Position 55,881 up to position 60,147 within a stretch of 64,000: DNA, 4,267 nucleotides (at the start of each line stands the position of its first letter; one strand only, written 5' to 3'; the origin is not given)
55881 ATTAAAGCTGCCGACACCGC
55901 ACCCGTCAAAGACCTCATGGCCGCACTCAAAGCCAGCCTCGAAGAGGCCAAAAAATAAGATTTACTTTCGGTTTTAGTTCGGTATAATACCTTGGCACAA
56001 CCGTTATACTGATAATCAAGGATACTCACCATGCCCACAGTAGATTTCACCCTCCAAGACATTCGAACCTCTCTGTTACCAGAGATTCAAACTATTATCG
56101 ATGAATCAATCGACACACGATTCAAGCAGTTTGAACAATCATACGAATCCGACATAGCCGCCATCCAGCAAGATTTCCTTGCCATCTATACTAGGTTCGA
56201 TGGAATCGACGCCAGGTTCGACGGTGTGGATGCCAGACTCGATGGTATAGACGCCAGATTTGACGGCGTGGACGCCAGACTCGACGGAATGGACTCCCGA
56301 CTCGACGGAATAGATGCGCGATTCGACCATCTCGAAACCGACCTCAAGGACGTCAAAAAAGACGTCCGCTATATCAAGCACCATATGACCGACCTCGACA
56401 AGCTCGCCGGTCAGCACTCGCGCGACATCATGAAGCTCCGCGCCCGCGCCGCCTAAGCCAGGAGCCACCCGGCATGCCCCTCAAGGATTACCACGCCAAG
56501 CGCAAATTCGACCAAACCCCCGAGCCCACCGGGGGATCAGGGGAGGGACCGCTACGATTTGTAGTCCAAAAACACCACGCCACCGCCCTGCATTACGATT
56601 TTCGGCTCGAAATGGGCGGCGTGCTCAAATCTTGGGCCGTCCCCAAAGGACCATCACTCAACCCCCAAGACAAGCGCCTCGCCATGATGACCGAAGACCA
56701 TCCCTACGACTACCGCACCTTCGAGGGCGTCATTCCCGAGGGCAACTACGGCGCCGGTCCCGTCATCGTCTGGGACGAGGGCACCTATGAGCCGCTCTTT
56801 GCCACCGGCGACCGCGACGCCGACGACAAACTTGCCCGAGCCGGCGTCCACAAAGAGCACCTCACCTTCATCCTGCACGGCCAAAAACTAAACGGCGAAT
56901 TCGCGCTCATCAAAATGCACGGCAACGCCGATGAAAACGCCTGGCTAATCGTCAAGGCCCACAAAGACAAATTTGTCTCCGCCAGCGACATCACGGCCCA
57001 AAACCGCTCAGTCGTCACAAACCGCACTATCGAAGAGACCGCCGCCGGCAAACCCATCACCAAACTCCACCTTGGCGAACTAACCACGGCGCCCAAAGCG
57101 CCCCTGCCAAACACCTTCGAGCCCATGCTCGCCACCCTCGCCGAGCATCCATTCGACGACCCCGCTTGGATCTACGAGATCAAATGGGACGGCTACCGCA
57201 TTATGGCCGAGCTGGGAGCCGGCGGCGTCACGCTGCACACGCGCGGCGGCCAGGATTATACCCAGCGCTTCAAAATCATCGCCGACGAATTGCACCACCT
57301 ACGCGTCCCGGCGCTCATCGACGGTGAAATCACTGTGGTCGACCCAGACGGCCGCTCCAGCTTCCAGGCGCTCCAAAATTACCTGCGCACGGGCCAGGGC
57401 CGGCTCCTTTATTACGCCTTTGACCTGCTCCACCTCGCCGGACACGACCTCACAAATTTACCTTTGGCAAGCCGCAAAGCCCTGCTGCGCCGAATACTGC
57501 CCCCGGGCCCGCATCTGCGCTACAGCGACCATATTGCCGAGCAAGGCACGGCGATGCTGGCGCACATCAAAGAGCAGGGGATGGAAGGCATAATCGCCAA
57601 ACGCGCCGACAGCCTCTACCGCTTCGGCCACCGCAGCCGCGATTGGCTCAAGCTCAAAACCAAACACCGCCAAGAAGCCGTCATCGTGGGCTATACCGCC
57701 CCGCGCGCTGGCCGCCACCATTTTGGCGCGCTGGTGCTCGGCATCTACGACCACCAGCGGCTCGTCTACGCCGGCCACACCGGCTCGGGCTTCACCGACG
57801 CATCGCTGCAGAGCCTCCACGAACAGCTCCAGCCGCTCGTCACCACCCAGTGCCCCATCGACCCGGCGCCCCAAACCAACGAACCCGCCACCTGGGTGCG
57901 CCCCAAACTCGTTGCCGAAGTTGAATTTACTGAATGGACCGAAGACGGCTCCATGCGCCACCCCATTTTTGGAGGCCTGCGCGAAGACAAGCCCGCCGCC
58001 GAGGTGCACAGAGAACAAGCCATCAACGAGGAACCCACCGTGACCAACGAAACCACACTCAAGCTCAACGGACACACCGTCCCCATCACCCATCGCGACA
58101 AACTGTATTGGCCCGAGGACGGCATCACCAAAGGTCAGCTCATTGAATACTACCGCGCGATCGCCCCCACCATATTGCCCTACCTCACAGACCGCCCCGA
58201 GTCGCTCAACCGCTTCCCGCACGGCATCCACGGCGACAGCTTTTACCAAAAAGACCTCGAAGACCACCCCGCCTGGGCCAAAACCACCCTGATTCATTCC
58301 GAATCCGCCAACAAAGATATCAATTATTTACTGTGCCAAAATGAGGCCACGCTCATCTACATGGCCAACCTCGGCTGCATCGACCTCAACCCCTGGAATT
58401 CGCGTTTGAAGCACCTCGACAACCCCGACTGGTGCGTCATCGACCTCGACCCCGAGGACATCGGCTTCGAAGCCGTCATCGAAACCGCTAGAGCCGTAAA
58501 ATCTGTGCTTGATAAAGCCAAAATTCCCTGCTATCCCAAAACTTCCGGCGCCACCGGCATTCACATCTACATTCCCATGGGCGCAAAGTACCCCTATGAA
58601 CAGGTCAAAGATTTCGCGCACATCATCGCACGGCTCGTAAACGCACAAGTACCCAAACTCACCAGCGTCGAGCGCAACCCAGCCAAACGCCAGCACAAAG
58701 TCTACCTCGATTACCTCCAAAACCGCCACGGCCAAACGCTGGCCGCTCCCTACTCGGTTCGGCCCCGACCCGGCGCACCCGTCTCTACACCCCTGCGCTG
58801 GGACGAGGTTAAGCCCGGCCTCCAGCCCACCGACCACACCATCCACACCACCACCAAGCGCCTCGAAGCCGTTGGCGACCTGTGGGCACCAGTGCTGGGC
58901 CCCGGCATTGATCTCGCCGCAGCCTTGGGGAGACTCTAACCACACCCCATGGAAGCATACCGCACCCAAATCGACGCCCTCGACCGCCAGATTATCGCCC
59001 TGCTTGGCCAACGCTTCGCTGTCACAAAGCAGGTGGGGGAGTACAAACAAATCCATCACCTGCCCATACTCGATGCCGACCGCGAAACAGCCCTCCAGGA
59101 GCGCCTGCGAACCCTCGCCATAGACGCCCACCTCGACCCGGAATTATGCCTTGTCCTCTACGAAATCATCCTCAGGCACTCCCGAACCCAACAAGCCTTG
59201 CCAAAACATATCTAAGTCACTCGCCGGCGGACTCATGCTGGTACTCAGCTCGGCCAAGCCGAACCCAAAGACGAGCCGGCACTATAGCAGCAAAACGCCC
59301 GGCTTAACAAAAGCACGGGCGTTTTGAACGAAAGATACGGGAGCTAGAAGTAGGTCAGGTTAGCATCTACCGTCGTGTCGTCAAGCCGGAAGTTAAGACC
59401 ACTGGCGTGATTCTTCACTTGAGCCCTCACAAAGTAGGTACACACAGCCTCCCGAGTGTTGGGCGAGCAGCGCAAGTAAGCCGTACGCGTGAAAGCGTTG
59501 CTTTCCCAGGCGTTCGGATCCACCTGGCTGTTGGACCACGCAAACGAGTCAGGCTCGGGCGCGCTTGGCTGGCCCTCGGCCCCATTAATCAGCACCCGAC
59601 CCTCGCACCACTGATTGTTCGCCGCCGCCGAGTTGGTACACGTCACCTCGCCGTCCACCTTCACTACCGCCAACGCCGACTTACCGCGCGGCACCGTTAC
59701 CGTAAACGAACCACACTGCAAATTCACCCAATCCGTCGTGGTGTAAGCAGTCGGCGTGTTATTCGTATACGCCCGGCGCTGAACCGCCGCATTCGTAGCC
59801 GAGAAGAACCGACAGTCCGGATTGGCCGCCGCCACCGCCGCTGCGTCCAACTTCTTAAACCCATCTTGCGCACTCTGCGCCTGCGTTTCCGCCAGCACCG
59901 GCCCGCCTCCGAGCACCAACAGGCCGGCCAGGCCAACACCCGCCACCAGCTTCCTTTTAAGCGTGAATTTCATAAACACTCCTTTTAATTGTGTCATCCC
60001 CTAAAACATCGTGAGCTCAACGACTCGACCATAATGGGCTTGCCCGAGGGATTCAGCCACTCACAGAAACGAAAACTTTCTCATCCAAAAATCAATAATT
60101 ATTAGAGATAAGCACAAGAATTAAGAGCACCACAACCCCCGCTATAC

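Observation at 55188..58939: NHEJ operon with an extra heptad-repeat coiled-coil gene wedged between ku and ligD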

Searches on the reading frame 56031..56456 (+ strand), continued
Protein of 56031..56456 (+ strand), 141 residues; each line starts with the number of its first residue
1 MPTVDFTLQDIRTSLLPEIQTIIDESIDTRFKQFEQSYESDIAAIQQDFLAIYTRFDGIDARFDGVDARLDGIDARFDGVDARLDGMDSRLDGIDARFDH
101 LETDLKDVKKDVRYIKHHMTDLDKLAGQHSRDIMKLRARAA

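Call 55: search_solved_structures(query=A4, max_evalue=1, show_alignments=1)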
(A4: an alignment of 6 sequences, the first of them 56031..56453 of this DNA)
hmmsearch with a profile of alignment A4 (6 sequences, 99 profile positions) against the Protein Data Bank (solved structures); distinct sequences matched with E-value up to 1: 114 (the best 60 are shown).
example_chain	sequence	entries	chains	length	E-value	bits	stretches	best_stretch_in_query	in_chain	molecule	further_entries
6b3o_A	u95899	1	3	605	0.0019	21.8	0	38-83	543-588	Spike glycoprotein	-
7zr2_A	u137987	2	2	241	0.0023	21.6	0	43-81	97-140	Spike protein S2',Chimeric protein mimic of SARS-CoV-2 Spike HR1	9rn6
2wpr_A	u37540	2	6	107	0.0032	21.1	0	51-88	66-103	TRIMERIC AUTOTRANSPORTER ADHESIN FRAGMENT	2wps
5app_A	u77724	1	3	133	0.0043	20.7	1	46-88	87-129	General control protein GCN4,GENERAL CONTROL PROTEIN GCN4, OUTER MEMBRANE PROTEIN 100,Gene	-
6psa_A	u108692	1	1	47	0.0044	20.7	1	55-97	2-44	IQN17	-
9cxu_B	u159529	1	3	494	0.0048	20.6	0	39-92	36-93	Hemagglutinin HA2 chain,Green fluorescent protein fusion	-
2xzr_A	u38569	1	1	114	0.006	20.3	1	38-88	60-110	IMMUNOGLOBULIN-BINDING PROTEIN EIBD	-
6wxb_A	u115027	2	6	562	0.013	19.2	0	39-92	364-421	Hemagglutinin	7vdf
2yo2_A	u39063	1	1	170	0.021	18.5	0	55-88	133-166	GENERAL CONTROL PROTEIN GCN4, PUTATIVE INNER MEMBRANE PROTEIN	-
8ohn_A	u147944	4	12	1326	0.023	18.4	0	42-83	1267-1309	Spike glycoprotein | Spike glycoprotein,General control transcription factor GCN4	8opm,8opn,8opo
2yo3_A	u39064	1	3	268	0.026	18.2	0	39-88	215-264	GENERAL CONTROL PROTEIN GCN4, PUTATIVE INNER MEMBRANE PROTEIN, GENERAL CONTROL PROTEIN GCN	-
5szs_A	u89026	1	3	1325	0.027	18.1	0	7-81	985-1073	Spike glycoprotein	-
1czq_A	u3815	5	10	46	0.027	18.1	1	55-97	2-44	FUSION PROTEIN BETWEEN THE HYDROPHOBIC POCKET OF HIV GP41 AND GCN4-PIQI | FUSION PROTEIN BETWEEN THE HYDROPHOBIC POCKET OF HIV GP41 AND GENERAL CONTROL PROTEIN 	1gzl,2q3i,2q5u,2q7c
2r3c_A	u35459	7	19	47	0.029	18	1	55-97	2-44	gp41 N-peptide | IQN17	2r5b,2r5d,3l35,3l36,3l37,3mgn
9cxt_B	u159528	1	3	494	0.031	18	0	39-92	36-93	Hemagglutinin HA2 chain,Green fluorescent protein fusion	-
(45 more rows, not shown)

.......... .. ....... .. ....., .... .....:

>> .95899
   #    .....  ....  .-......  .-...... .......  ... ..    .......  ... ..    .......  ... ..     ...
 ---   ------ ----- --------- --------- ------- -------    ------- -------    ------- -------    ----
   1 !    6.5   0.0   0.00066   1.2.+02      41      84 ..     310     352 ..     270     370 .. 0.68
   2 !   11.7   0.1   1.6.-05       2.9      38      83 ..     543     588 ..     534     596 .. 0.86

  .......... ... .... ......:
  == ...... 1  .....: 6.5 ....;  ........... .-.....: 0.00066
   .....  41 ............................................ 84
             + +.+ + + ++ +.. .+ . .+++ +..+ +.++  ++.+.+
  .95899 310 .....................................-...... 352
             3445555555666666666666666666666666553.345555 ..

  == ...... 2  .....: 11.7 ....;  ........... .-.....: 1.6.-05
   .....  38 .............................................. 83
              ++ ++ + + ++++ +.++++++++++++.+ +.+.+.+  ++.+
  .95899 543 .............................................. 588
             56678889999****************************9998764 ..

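Call 66: search_protein_families(library=phrogs, alignment_id=A4, max_evalue=0.01)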
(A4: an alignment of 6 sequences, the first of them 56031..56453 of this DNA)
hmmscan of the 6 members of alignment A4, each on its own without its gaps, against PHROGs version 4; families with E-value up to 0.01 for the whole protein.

A. member 1, window:56031-56453:+ (141 aa): 12 families
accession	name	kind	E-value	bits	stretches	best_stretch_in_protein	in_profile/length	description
phrog_5553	-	unknown function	4.3e-11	44.1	1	36-137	10-111/114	-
phrog_12015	-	unknown function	1.1e-10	42.3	1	30-103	88-161/165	-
phrog_6136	-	unknown function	2e-07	32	0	89-123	34-68/120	-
phrog_6701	-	unknown function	3e-07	31.3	1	42-104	66-124/169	-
phrog_31956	-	unknown function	1.9e-05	24.9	1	52-115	404-467/596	-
phrog_4257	-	unknown function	0.00039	21.7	0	8-85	7-78/138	-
phrog_34867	-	unknown function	0.0011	20.3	0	57-76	26-45/112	-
phrog_30105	-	unknown function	0.0013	18.9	1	57-107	12-62/307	-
phrog_7606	-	unknown function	0.0015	20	0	27-80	66-116/134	-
phrog_3556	-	unknown function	0.0051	16.9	0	86-124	171-209/276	-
phrog_1009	-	unknown function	0.0057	17.7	0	73-107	67-101/103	-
phrog_7965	-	unknown function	0.0095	17.1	0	89-126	17-54/113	-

B. families by the number of members that match (of 6 scanned): 15 families
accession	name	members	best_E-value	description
phrog_12015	-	4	1.1e-10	-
phrog_5553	-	3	4.3e-11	-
phrog_6701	-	2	3e-07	-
phrog_6136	-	1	2e-07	-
phrog_31956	-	1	1.9e-05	-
phrog_4257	-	1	0.00039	-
phrog_34867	-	1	0.0011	-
phrog_30105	-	1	0.0013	-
phrog_7606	-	1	0.0015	-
phrog_5328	-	1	0.0034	-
phrog_3413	-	1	0.0043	-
phrog_3556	-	1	0.0051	-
phrog_1009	-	1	0.0057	-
phrog_7965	-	1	0.0095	-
phrog_25947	-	1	0.0095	hol-like chemotaxis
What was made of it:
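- On Phage or mobile-element gene: The PHROG hits are to unknown-function families and were not resolved (call 66).
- PHROG families 5553 and 12015, both of unknown function, hit at E about 1e-10 (call 66).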

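Call 67: search_protein_families(library=ncbifam, alignment_id=A4, max_evalue=0.01)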
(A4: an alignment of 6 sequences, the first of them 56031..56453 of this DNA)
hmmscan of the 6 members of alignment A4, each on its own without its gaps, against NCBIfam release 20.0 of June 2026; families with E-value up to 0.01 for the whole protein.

A. member 1, window:56031-56453:+ (141 aa): 5 families
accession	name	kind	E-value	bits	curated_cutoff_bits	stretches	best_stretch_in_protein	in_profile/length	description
NF047515.1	SpiroCoCo_C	equivalog_domain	2.8e-05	23.4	125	1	25-124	107-208/313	SpiroCoCo family coiled-coil protein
NF053525.1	thylo_ssr2422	subfamily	0.0018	18.7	38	0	80-109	14-43/77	ssr2422 family thylakoid membrane protein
NF048001.1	GTP_morpho_1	equivalog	0.0081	15.9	50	0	60-84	23-47/70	GTA head formation protein, RCAP_rcc01685 family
TIGR02169.1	SMC_prok_A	equivalog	0.0082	13.8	729.4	1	33-130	827-924/1165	chromosome segregation protein SMC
TIGR02168.1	SMC_prok_B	equivalog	0.0096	13.7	567.35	1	24-136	769-880/1181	chromosome segregation protein SMC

B. families by the number of members that match (of 6 scanned): 5 families
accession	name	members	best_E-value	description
NF048001.1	GTP_morpho_1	2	0.00073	GTA head formation protein, RCAP_rcc01685 family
NF047515.1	SpiroCoCo_C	1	2.8e-05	SpiroCoCo family coiled-coil protein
NF053525.1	thylo_ssr2422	1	0.0018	ssr2422 family thylakoid membrane protein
TIGR02169.1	SMC_prok_A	1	0.0082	chromosome segregation protein SMC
TIGR02168.1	SMC_prok_B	1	0.0096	chromosome segregation protein SMC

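Call 68: search_protein_families(library=padloc, alignment_id=A4, max_evalue=0.01)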
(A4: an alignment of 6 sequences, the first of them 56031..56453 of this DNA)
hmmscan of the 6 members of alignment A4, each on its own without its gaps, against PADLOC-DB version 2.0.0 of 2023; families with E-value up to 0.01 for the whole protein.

A. member 1, window:56031-56453:+ (141 aa): 3 families
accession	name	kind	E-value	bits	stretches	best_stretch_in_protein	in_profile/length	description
PDLC03863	LmuB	-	0.00011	19.1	1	26-138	191-304/610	-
PDLC00006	DruC1|DruC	-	0.00019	18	1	60-132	160-232/626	Unknown function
PDLC03862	LmuB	-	0.0014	15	1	55-138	234-317/643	-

B. families by the number of members that match (of 6 scanned): 7 families
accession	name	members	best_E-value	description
PDLC00466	JetA1|JetA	2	0.0013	DUF5716 domain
PDLC03863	LmuB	1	0.00011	-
PDLC00006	DruC1|DruC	1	0.00019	Unknown function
PDLC00453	JetA1|JetA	1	0.0002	DUF5716 domain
PDLC00321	PtuB1|PtuB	1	0.0012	Unknown function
PDLC03862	LmuB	1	0.0014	-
PDLC00443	JetA1|JetA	1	0.0017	DUF5716 domain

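Call 69: search_dna_similar(query=window:56031-56453:+, collection=phages, mode=protein, max_evalue=0.001, max_rows=15)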
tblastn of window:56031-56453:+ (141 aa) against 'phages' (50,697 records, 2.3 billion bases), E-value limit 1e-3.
Records with a match: 10; places in all: 11; records where one place covers at least 80% of the query: 0.
Best place of each record, by identity: <60% 10.
By first word of the organism name: Mannheimia 7; Escherichia 2; Clostridioides 1.
By host as written in the record: Mannheimia haemolytica 587A serotype A2 2; Mannheimia haemolytica 535A serotype A1 2; Mannheimia haemolytica 1152A serotype A6 2; Escherichia coli 2; Clostridioides sp. ES-S-0107-01 1; Mannheimia haemolytica 3927A serotype A6 1.
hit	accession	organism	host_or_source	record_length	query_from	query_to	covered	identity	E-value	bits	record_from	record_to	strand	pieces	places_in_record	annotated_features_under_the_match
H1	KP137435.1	Mannheimia phage vB_MhS_587AP2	Mannheimia haemolytica 587A serotype A2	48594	29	106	55%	32.1%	2e-6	51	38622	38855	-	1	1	hypothetical protein (x2) | terminator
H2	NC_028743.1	Mannheimia phage vB_MhS_587AP2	Mannheimia haemolytica 587A serotype A2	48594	29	106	55%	32.1%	2e-6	51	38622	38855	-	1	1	hypothetical protein (x2) | terminator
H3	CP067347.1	Clostridioides phage ES-S-0107-01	Clostridioides sp. ES-S-0107-01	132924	27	109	59%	30.1%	7e-5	47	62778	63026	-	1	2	record has no annotation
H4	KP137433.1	Mannheimia phage vB_MhS_535AP2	Mannheimia haemolytica 535A serotype A1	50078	29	106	55%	30.8%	1e-6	52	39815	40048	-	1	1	hypothetical protein | terminator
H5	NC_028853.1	Mannheimia phage vB_MhS_535AP2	Mannheimia haemolytica 535A serotype A1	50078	29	106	55%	30.8%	1e-6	52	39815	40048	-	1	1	hypothetical protein | terminator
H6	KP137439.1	Mannheimia phage vB_MhS_3927AP1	Mannheimia haemolytica 3927A serotype A6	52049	29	106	55%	30.8%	1e-6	52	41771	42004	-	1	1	hypothetical protein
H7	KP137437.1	Mannheimia phage vB_MhS_1152AP2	Mannheimia haemolytica 1152A serotype A6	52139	29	106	55%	30.8%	1e-6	52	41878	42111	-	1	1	hypothetical protein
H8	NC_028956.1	Mannheimia phage vB_MhS_1152AP2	Mannheimia haemolytica 1152A serotype A6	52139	29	106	55%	30.8%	1e-6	52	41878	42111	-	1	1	hypothetical protein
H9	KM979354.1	Escherichia phage DT57C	Escherichia coli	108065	54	125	51%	29.2%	2e-4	45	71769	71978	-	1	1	ltfB: L-shaped tail fiber assembly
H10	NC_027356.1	Escherichia phage DT57C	Escherichia coli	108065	54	125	51%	29.2%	2e-4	45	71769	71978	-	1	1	ltfB: tail fiber protein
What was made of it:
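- On Phage or mobile-element gene: Phage tblastn gave only weak coiled-coil matches (call 69).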

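Call 84: predict_structure(alignment_id=A9)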
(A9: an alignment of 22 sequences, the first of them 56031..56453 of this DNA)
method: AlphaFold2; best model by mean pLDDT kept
length: 141 residues; sequences in the alignment: 22
mean_pLDDT: 90.9   pTM: 0.50
mean pLDDT of the five models: 90.9, 89.6, 88.9, 86.0, 83.2
residues with pLDDT >= 90: 95; 70-90: 40; 50-70: 5; < 50: 1
segments of 3 or more residues with pLDDT < 50: none
pLDDT, mean of each block of 10 residues (from residue 1): 64 79 83 83 91 94 97 98 98 98 98 98 97 95 89
secondary structure, 60 per line:
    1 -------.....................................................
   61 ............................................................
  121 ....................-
elements in order: H8-140

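Call 89: fold_search(model_id=the predicted structure, library=pdb)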
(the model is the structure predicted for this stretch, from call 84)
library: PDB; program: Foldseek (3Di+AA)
matches with E <= 10: 1; with E <= 0.001: 0
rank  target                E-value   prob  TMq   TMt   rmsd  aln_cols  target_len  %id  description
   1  5w1e                  9.7e+00  0.10  0.16  0.05   1.0        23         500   30  PobR in complex with PHB (released 2017-12-13)

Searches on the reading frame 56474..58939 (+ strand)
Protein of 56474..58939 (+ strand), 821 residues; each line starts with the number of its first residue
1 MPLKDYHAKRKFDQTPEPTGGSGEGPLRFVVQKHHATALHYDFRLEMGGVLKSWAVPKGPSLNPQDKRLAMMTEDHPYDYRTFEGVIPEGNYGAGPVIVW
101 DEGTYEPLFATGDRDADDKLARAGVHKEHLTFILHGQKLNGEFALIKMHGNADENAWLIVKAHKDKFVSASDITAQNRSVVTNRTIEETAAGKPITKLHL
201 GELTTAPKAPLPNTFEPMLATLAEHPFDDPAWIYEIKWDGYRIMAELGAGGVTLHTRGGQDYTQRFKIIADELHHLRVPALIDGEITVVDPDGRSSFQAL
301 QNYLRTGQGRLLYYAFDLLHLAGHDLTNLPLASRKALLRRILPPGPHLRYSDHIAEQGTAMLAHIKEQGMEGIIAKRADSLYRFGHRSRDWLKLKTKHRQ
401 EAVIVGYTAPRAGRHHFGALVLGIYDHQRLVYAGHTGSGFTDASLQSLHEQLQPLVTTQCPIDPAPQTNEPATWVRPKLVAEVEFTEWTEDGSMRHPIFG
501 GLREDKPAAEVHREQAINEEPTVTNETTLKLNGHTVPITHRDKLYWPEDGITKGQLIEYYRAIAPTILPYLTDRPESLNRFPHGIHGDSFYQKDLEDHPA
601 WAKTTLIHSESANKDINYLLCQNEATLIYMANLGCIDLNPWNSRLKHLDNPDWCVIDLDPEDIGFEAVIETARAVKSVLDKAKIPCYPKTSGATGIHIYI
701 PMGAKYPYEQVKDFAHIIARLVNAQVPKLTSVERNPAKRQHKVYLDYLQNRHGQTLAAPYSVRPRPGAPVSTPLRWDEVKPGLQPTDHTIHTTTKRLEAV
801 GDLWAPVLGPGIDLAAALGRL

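Call 3: search_protein_families(library=pfam, proteins=[window:56474-58939:+], max_evalue=0.1)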
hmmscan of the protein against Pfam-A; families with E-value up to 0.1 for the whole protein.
window:56474-58939:+ (821 aa): 6 families
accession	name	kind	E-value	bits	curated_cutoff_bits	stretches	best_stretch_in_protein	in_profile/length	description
PF21686.3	LigD_Prim-Pol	-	1.3e-90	303.9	27.4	1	552-804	1-254/254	LigD, primase-polymerase domain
PF13298.12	LigD_N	-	2.3e-43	147.1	31.1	1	32-147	1-107/107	DNA Ligase D 3'-phosphoesterase domain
PF04679.21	DNA_ligase_A_C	-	1.6e-30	105.8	27.5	1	414-506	2-94/94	ATP dependent DNA ligase C terminal region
PF01068.26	DNA_ligase_A_M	-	4.4e-28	98.8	26.2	1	217-395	1-204/204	ATP dependent DNA ligase domain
PF01896.25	DNA_primase_S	-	9e-05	23.3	26.8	1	666-776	22-163/163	DNA primase small subunit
PF09414.15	RNA_ligase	-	0.005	17.4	27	1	232-395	3-171/171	RNA ligase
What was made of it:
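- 56474..58939 (+): ligD, 821 aa. The phosphoesterase domain spans nt 56567-56914, the ligase plus OB domains 57122-57991, and the primase-polymerase domain 58127-58885. Pfam: LigD_N 2.3e-43, DNA_ligase_A_M 4.4e-28, DNA_ligase_A_C 1.6e-30, LigD_Prim-Pol 1.3e-90 (call 3).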

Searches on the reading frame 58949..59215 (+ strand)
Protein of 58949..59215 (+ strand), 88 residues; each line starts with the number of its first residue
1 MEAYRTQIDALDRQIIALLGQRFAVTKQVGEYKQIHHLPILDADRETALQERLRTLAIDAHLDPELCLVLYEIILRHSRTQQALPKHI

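Call 3: search_protein_families(library=pfam, proteins=[window:58949-59215:+], max_evalue=0.1)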
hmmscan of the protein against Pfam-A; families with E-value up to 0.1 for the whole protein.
window:58949-59215:+ (88 aa): 1 family
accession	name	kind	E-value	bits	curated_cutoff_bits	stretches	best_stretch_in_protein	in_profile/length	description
PF01817.26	CM_2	-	1.9e-22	79.7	27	1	4-82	1-79/80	Chorismate mutase type II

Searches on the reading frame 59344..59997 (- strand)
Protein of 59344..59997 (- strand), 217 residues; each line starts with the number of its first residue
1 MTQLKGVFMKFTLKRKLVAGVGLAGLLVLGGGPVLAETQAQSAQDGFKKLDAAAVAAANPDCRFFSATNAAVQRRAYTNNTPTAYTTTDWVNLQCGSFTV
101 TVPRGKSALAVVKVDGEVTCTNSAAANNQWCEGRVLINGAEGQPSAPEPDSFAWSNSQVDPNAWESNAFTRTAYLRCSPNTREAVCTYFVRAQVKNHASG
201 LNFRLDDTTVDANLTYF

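Call 3: search_protein_families(library=pfam, proteins=[window:59344-59997:-], max_evalue=0.1)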
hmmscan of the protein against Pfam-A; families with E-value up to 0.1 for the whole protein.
window:59344-59997:- (217 aa): 1 family
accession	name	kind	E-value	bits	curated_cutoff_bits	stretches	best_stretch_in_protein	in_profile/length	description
PF06280.18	fn3_5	-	0.037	15.2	27.6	1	67-144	34-105/112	Fn3-like domain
